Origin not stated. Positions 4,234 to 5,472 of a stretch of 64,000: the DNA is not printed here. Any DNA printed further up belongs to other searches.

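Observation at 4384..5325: T4-Pnk-like polynucleotide kinase / 3'-phosphatase in a bacterial chromosome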

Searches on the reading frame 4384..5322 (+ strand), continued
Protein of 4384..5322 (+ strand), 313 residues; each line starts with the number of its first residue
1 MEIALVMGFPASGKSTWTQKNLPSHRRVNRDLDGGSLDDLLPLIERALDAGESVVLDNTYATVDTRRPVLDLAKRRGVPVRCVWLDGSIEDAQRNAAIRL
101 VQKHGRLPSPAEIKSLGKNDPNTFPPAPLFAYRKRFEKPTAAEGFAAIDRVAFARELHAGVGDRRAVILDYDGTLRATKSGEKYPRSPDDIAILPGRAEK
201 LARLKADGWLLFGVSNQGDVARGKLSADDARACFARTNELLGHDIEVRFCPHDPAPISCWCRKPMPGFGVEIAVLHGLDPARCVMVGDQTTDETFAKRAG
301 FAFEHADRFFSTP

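Call 66: search_protein_families(library=pfam, proteins=[P0124, P0129, P0137, P0132, P0153, P0131, P0125, P0123, P0130, P0145], max_evalue=0.001)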
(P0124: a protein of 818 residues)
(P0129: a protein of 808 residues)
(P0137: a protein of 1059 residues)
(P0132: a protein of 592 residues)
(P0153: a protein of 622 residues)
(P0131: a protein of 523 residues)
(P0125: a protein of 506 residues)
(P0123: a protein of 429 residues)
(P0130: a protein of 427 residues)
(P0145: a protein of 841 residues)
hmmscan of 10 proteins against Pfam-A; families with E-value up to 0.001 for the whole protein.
P0124 (818 aa): 31 families (the best 25 are shown)
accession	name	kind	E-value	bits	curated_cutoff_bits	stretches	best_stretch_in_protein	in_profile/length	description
PF25174.1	Beta-prop_THOC3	-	3e-33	115.4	305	2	286-483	4-206/272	THOC3 beta-propeller domain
PF23414.1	Beta-prop_EML_2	-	2.4e-22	80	90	2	346-484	21-160/266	Echinoderm microtubule-associated protein second beta-propeller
PF24814.1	WD40_Prp19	-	1.2e-20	74.1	320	2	370-477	97-206/281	Prp19 WD40 domain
PF00400.38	WD40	-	1e-19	70.5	27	0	284-312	11-39/39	WD domain, G-beta repeat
PF25173.1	Beta-prop_WDR3_1st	-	1.2e-18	67.9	154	2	370-478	35-143/184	WDR3 first beta-propeller domain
PF24817.1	WD40_WDHD1_1st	-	2.3e-16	60.3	109.9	1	205-310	181-291/291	WDHD1 first WD40 domain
PF24807.1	WD40_CDC20-Fz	-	1.6e-13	51.1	200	1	371-479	58-166/292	CDC20/Fizzy WD40 domain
PF12894.13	ANAPC4_WD40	-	3.5e-13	50.1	22.9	1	371-447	2-80/91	Anaphase-promoting complex subunit 4 WD40 domain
PF25175.1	Beta-prop_WDR5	-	5.4e-11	42.7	250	1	370-478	58-166/296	WDR5 beta-propeller domain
PF13671.12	AAA_33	-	8.8e-11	42.7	27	1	508-598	1-111/143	AAA domain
PF24796.1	WDR55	-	3.8e-10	39.7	200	1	403-477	5-82/296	WDR55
PF25391.1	WD40_Gbeta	-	1.1e-09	38.2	150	1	287-477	58-255/340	G protein beta WD-40 repeat protein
PF25171.1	Beta-prop_WDR36-Utp21_1st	-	1.8e-09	37.8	80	0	221-312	126-221/266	WDR36/Utp21 first beta-propeller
PF25168.1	Beta-prop_WDR36-Utp21_2nd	-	3.3e-09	37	84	1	346-470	180-303/335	WDR36/Utp21 second beta-propeller domain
PF08645.17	PNK3P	-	3.6e-09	37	22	1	673-817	3-161/161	Polynucleotide kinase 3 phosphatase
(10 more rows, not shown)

P0129 (808 aa): 4 families
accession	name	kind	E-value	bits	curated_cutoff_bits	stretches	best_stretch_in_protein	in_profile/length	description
PF00248.27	Aldo_ket_red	-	1.8e-56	191.8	24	1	196-468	1-288/291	Aldo/keto reductase family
PF13671.12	AAA_33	-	2.8e-11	44.4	27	1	496-596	1-120/143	AAA domain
PF08645.17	PNK3P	-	1.5e-06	28.5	22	1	662-806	4-146/161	Polynucleotide kinase 3 phosphatase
PF13242.12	Hydrolase_like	-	2e-05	24.9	22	1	757-800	2-46/75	HAD-hyrolase-like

P0137 (1059 aa): 5 families
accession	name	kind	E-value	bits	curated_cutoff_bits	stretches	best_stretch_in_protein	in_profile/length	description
PF00248.27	Aldo_ket_red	-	1.6e-50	172.3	24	1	169-426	1-287/291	Aldo/keto reductase family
PF13671.12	AAA_33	-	7.1e-11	43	27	1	448-549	2-122/143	AAA domain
PF13242.12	Hydrolase_like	-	6e-09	36.1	22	1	704-745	2-44/75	HAD-hyrolase-like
PF00702.32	Hydrolase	-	3.1e-08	34.7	26.4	1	632-743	95-191/191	haloacid dehalogenase-like hydrolase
PF08645.17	PNK3P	-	2.4e-05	24.5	22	1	611-753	4-161/161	Polynucleotide kinase 3 phosphatase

P0132 (592 aa): 3 families
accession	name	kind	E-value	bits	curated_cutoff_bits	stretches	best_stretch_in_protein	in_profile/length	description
PF00248.27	Aldo_ket_red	-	7.1e-56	189.8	24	1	3-253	21-287/291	Aldo/keto reductase family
PF13671.12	AAA_33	-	3.6e-12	47.2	27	1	282-373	1-111/143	AAA domain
PF13242.12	Hydrolase_like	-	0.00026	21.3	22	1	542-582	3-44/75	HAD-hyrolase-like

P0153 (622 aa): 3 families
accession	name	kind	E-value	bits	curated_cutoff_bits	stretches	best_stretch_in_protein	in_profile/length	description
PF00248.27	Aldo_ket_red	-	1.8e-46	159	24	1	8-282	1-289/291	Aldo/keto reductase family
PF06414.18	Zeta_toxin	-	8e-08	32.4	22.3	1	299-341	11-53/199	Zeta toxin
PF13671.12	AAA_33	-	1.5e-06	29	27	1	306-403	1-112/143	AAA domain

P0131 (523 aa): 5 families
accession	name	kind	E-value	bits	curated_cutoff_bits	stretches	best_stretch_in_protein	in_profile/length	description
PF13671.12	AAA_33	-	1.6e-11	45.2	27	1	213-302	1-110/143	AAA domain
PF08645.17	PNK3P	-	3.4e-09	37.1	22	1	378-505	3-130/161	Polynucleotide kinase 3 phosphatase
PF00702.32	Hydrolase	-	1.8e-05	25.7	26.4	0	376-419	2-42/191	haloacid dehalogenase-like hydrolase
PF13242.12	Hydrolase_like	-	1.9e-05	24.9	22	1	473-514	2-44/75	HAD-hyrolase-like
PF13419.12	HAD_2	-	0.00017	22.2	23.8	0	473-515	133-175/178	Haloacid dehalogenase-like hydrolase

P0125 (506 aa): 6 families
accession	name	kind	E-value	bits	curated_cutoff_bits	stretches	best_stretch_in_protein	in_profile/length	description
PF00248.27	Aldo_ket_red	-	1.5e-13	50.9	24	1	63-176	155-289/291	Aldo/keto reductase family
PF13671.12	AAA_33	-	2.3e-09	38.1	27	1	195-289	1-114/143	AAA domain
PF08645.17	PNK3P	-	2e-07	31.3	22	1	360-502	3-160/161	Polynucleotide kinase 3 phosphatase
PF13242.12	Hydrolase_like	-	5.4e-06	26.7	22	1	454-494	2-43/75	HAD-hyrolase-like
PF00702.32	Hydrolase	-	1.7e-05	25.8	26.4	0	425-493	130-191/191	haloacid dehalogenase-like hydrolase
PF06414.18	Zeta_toxin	-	0.00025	21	22.3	0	219-297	69-147/199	Zeta toxin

P0123 (429 aa): 5 families
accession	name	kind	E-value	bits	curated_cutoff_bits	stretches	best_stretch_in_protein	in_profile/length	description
PF13671.12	AAA_33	-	6.8e-10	39.8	27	0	52-91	67-105/143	AAA domain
PF08645.17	PNK3P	-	1.1e-09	38.7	22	1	173-324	2-153/161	Polynucleotide kinase 3 phosphatase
PF00702.32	Hydrolase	-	1.4e-06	29.3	26.4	0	252-307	137-191/191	haloacid dehalogenase-like hydrolase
PF13242.12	Hydrolase_like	-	2.9e-06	27.5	22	1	268-311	2-46/75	HAD-hyrolase-like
PF13419.12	HAD_2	-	0.00035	21.2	23.8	0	269-311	134-176/178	Haloacid dehalogenase-like hydrolase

P0130 (427 aa): 7 families
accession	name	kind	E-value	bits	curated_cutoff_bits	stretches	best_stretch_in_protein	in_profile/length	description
PF13671.12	AAA_33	-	3.8e-12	47.1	27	1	116-214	1-119/143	AAA domain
PF14279.12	HNH_5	-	1.9e-08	34.6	27.5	1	35-78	1-44/56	HNH endonuclease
PF08645.17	PNK3P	-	2e-08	34.6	22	1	282-425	3-161/161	Polynucleotide kinase 3 phosphatase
PF01844.29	HNH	-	7.1e-08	32.9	21.4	1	35-79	1-46/47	HNH endonuclease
PF13242.12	Hydrolase_like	-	1.7e-06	28.3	22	1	376-417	2-44/75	HAD-hyrolase-like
PF00702.32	Hydrolase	-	7.5e-05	23.6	26.4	0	369-415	150-191/191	haloacid dehalogenase-like hydrolase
PF06414.18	Zeta_toxin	-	7.7e-05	22.7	22.3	0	110-146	13-53/199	Zeta toxin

P0145 (841 aa): 4 families
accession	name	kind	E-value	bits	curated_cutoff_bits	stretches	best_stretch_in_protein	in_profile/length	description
PF00248.27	Aldo_ket_red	-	6.5e-60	203.1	24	1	219-489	2-287/291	Aldo/keto reductase family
PF13671.12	AAA_33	-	6.8e-14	52.8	27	1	531-623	1-112/143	AAA domain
PF13242.12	Hydrolase_like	-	4e-05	23.9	22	1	791-830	3-43/75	HAD-hyrolase-like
PF00702.32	Hydrolase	-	0.0008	20.3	26.4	0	784-829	151-191/191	haloacid dehalogenase-like hydrolase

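Call 67: list_cluster_members(proteins=[P0129, P0137, P0145, P0132, P0153, P0124, P0130, P0134, P0121, P0122])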
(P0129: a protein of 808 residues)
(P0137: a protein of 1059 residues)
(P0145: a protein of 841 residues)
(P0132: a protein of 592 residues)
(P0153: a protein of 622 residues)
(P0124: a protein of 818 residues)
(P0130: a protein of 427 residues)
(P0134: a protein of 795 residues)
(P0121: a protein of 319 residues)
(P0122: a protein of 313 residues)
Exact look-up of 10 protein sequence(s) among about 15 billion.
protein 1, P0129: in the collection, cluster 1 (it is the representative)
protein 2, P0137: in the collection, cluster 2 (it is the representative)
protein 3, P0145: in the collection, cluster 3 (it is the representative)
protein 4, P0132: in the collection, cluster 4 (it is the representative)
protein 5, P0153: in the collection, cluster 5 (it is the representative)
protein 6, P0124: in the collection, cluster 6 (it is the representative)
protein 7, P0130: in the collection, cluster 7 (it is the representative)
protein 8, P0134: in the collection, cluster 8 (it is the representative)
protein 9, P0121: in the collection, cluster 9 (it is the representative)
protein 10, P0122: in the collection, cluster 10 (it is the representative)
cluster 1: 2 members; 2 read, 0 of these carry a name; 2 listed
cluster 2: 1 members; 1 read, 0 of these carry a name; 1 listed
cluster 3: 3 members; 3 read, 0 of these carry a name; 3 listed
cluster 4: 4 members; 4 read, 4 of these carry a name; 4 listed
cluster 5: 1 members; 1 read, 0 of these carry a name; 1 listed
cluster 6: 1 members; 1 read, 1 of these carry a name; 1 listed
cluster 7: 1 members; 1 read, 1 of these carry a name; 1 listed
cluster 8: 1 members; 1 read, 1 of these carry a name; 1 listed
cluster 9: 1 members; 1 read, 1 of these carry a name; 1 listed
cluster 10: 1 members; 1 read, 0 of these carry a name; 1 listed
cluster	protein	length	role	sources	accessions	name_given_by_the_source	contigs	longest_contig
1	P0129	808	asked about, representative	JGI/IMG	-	-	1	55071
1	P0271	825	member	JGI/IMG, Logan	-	-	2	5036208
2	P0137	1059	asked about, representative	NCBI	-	-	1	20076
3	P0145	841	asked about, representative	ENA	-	-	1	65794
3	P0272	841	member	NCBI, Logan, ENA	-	-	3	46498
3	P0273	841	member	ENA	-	-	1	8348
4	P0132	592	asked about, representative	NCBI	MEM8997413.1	MAG: aldo/keto reductase, partial [Acidobacteriota bacterium]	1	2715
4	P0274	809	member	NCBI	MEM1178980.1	MAG: aldo/keto reductase [Acidobacteriota bacterium]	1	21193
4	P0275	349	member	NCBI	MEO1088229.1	MAG: HAD-IIIA family hydrolase, partial [Acidobacteriota bacterium]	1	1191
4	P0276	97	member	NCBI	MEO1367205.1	MAG: HAD hydrolase-like protein, partial [Acidobacteriota bacterium]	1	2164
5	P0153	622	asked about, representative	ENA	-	-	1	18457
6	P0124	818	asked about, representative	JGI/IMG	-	HAD superfamily hydrolase (TIGR01662 family)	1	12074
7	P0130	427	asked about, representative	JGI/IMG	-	HAD superfamily hydrolase (TIGR01662 family)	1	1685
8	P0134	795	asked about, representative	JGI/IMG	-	histidinol-phosphate phosphatase family protein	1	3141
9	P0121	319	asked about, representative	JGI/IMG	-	HAD superfamily hydrolase (TIGR01662 family)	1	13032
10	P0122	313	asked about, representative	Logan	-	-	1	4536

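Call 79: find_encoding_contigs(protein=P0271, flank=10000, max_places=2)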
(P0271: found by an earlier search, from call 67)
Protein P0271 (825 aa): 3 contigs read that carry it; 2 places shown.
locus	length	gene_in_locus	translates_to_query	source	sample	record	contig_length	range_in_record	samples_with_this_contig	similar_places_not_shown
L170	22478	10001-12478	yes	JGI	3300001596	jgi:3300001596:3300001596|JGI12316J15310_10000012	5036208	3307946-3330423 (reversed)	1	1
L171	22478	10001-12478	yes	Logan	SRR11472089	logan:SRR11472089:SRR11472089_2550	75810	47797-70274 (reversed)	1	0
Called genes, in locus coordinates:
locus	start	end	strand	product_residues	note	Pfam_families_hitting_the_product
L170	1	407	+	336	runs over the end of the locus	PF00561:Abhydrolase_1, PF12146:Hydrolase_4, PF12697:Abhydrolase_6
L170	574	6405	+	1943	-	PF11974:bMG3, PF01835:MG2, PF07703:A2M_BRD, PF00207:A2M, PF17973:bMG10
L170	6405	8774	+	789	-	PF00912:Transgly, PF00905:Transpeptidase, PF06832:BiPBP_C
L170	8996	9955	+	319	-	PF00069:Pkinase, PF07714:PK_Tyr_Ser-Thr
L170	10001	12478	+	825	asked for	PF00248:Aldo_ket_red, PF13671:AAA_33, PF08645:PNK3P (weak)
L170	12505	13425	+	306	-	-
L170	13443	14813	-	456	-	PF01554:MatE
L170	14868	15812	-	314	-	PF03446:NAD_binding_2, PF03807:F420_oxidored (weak), PF14833:NAD_binding_11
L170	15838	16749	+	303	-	PF00126:HTH_1, PF03466:LysR_substrate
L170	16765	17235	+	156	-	PF01641:SelR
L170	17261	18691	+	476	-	PF00875:DNA_photolyase (weak)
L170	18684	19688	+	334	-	PF13483:Lactamase_B_3, PF12706:Lactamase_B_2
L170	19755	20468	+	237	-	PF00072:Response_reg, PF00486:Trans_reg_C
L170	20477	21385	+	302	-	PF00106:adh_short, PF13561:adh_short_C2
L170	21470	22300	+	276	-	PF04338:DUF481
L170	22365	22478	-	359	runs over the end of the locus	PF01595:CNNM, PF00571:CBS (faint)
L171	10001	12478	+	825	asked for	PF00248:Aldo_ket_red, PF13671:AAA_33, PF08645:PNK3P (weak)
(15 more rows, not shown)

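Call 80: find_encoding_contigs(protein=P0274, flank=7000, max_places=1)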
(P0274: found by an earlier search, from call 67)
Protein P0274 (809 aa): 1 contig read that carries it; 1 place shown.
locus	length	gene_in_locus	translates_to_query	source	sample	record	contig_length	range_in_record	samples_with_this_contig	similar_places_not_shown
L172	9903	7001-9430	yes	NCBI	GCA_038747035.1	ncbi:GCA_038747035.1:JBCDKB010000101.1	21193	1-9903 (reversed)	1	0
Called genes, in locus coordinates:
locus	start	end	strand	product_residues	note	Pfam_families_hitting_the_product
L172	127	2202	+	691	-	PF00009:GTP_EFTU, PF22042:EF-G_D2, PF14492:EFG_III, PF03764:EFG_IV, PF00679:EFG_C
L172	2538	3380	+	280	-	-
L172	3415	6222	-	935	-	PF00069:Pkinase, PF07714:PK_Tyr_Ser-Thr, PF03109:ABC1, PF07719:TPR_2 (faint), PF13424:TPR_12, PF13374:TPR_10 (weak), PF24885:TPR_NPHP3 (weak), PF13424:TPR_12, +2 more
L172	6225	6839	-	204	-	PF07638:Sigma70_ECF, PF08281:Sigma70_r4_2, PF04545:Sigma70_r4 (weak)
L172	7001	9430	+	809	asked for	PF00248:Aldo_ket_red, PF13671:AAA_33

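Call 81: find_encoding_contigs(protein=P0145, flank=7000, max_places=1)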
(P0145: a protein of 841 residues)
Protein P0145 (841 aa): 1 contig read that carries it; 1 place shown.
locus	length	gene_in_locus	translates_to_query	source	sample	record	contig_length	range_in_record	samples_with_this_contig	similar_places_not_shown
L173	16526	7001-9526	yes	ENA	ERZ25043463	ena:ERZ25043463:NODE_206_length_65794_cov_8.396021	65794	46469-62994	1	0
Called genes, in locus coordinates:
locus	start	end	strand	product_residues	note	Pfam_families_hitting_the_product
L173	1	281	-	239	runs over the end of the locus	PF21305:type_II_gspD_N0 (weak), PF07660:STN (weak), PF03958:Secretin_N (weak)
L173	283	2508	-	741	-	PF04879:Molybdop_Fe4S4, PF00384:Molybdopterin, PF01568:Molydop_binding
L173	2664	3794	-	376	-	-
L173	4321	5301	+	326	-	PF08240:ADH_N, PF00107:ADH_zinc_N, PF13602:ADH_zinc_N_2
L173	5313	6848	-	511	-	PF00144:Beta-lactamase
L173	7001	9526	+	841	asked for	PF00248:Aldo_ket_red, PF13671:AAA_33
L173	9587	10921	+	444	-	PF01011:PQQ (faint), PF13360:PQQ_2, PF25293:Beta-prop_EMC1_N (faint), PF13570:Beta-prop_ACSF4 (weak)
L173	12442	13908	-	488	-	PF01554:MatE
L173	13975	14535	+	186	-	PF13302:Acetyltransf_3, PF00583:Acetyltransf_1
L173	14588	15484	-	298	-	-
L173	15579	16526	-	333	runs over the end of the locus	PF02729:OTCace_N, PF00185:OTCace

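Call 82: find_encoding_contigs(protein=P0137, flank=7000, max_places=1)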
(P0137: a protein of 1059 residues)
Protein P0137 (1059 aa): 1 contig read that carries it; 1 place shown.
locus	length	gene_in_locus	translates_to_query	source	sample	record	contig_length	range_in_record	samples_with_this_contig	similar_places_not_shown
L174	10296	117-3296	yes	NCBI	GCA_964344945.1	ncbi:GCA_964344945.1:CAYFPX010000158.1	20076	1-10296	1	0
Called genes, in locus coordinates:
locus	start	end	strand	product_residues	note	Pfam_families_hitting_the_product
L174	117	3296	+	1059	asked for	PF00248:Aldo_ket_red, PF13671:AAA_33, PF00702:Hydrolase (weak), PF08645:PNK3P (faint), PF13242:Hydrolase_like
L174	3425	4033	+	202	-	-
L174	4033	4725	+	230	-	-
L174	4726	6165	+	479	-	PF01068:DNA_ligase_A_M, PF04679:DNA_ligase_A_C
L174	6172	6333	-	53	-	-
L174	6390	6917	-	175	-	PF10698:DUF2505 (weak)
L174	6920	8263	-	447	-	PF18483:Lectin_L-type_dom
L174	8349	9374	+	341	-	PF00108:Thiolase_N (weak), PF00195:Chal_sti_synt_N, PF08545:ACP_syn_III, PF08541:ACP_syn_III_C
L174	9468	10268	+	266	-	PF07610:DUF1573 (faint), PF15780:ASH (faint), PF22073:Cep192_D4 (faint), PF22544:HYDIN_VesB_CFA65-like_Ig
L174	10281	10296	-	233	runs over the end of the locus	PF03544:TonB_C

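Call 84: search_protein_families(library=pfam, proteins=[L174:3425-4030:+, L174:4033-4722:+, L174:4726-6162:+, L170:12505-13422:+], max_evalue=0.01)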
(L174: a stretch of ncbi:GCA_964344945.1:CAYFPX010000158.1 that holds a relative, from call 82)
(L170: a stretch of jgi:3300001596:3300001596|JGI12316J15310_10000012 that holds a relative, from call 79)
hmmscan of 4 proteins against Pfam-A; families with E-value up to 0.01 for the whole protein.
L174:3425-4030:+ (202 aa): 0 families

L174:4033-4722:+ (230 aa): 0 families

L174:4726-6162:+ (479 aa): 2 families
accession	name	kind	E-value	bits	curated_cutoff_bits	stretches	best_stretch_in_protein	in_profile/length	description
PF04679.21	DNA_ligase_A_C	-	6.7e-11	42.9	27.5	1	243-361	4-94/94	ATP dependent DNA ligase C terminal region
PF01068.26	DNA_ligase_A_M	-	6.4e-09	36.2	26.2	1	46-223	9-196/204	ATP dependent DNA ligase domain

L170:12505-13422:+ (306 aa): 0 families
